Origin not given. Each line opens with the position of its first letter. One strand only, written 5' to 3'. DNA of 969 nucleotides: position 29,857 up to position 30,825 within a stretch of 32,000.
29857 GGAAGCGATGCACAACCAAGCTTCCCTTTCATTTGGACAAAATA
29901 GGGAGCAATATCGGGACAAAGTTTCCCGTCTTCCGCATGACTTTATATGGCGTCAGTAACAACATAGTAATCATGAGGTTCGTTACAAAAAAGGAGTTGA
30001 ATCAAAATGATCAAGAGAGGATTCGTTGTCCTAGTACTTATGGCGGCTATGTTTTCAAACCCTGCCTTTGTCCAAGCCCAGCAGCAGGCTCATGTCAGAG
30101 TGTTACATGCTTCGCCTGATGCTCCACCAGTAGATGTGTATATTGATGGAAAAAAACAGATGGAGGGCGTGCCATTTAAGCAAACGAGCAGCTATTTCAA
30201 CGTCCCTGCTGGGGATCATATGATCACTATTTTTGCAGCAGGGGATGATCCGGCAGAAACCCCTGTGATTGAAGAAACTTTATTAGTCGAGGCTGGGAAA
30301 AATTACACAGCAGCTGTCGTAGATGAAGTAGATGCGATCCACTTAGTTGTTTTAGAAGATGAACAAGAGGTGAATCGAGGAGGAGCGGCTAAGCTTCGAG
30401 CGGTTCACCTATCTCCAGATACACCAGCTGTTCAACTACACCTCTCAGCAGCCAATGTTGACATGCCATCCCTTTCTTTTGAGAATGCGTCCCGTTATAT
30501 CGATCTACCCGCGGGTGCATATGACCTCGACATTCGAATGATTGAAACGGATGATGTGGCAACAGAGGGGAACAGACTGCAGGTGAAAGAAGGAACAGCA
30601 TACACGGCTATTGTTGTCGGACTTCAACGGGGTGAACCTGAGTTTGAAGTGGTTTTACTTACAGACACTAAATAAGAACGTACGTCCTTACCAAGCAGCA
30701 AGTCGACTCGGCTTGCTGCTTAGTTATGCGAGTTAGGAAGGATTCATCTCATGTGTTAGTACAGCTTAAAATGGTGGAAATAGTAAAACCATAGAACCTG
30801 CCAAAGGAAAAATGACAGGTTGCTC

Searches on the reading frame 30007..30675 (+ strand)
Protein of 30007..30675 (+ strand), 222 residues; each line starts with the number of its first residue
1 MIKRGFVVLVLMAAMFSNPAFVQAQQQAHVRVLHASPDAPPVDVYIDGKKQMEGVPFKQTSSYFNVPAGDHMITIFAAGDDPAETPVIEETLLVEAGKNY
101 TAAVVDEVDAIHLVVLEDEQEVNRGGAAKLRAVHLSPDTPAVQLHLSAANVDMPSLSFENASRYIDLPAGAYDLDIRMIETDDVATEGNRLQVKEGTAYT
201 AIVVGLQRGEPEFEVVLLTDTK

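Call 5: search_protein_families(library=pfam, proteins=[window:30007-30675:+], max_evalue=0.01)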
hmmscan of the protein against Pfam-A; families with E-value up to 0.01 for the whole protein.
window:30007-30675:+ (222 aa): 1 family
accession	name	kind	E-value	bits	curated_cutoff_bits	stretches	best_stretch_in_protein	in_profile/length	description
PF14344.12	DUF4397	-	5e-48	163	30.6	2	28-144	1-118/119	Domain of unknown function (DUF4397)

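Call 7: find_encoding_contigs(protein=window:30007-30675:+, flank=6000, max_places=10)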
Protein window:30007-30675:+ (222 aa): 23 contigs read that carry it; 8 places shown.
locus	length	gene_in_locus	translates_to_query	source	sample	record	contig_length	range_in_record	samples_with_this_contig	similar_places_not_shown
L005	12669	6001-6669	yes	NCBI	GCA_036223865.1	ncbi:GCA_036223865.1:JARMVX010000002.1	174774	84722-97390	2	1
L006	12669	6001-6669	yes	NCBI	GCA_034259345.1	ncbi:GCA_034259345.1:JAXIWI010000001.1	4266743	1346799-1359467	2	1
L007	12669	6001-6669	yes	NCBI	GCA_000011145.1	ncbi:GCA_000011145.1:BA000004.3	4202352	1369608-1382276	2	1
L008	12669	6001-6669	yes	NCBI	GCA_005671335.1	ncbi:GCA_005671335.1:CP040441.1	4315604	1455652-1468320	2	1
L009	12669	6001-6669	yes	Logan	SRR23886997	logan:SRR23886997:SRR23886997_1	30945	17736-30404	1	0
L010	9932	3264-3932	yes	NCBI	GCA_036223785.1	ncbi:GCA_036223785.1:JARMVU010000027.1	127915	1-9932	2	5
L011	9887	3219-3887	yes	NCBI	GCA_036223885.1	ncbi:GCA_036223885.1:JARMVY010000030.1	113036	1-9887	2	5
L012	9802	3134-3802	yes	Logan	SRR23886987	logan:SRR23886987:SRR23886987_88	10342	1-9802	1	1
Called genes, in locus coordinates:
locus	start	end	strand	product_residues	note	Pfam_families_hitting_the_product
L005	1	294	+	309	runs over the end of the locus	PF01136:Peptidase_U32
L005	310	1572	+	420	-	PF01136:Peptidase_U32, PF16325:Peptidase_U32_C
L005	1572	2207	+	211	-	PF00485:PRK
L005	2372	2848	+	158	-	PF03449:GreA_GreB_N, PF01272:GreA_GreB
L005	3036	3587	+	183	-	PF07423:DUF1510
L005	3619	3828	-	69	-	PF10750:DUF2536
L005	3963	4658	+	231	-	PF01048:PNP_UDP_1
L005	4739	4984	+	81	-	PF14143:YrhC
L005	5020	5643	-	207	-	PF00293:NUDIX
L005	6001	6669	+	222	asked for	PF14344:DUF4397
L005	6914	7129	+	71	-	-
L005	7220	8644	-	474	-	PF01235:Na_Ala_symp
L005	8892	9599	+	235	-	PF04542:Sigma70_r2, PF04545:Sigma70_r4, PF01381:HTH_3 (weak)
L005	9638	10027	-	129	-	-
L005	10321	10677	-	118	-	-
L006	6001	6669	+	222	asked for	PF14344:DUF4397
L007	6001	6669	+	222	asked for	PF14344:DUF4397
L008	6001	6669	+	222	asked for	PF14344:DUF4397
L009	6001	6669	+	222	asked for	PF14344:DUF4397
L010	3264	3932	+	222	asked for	PF14344:DUF4397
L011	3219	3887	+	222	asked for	PF14344:DUF4397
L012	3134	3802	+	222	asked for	PF14344:DUF4397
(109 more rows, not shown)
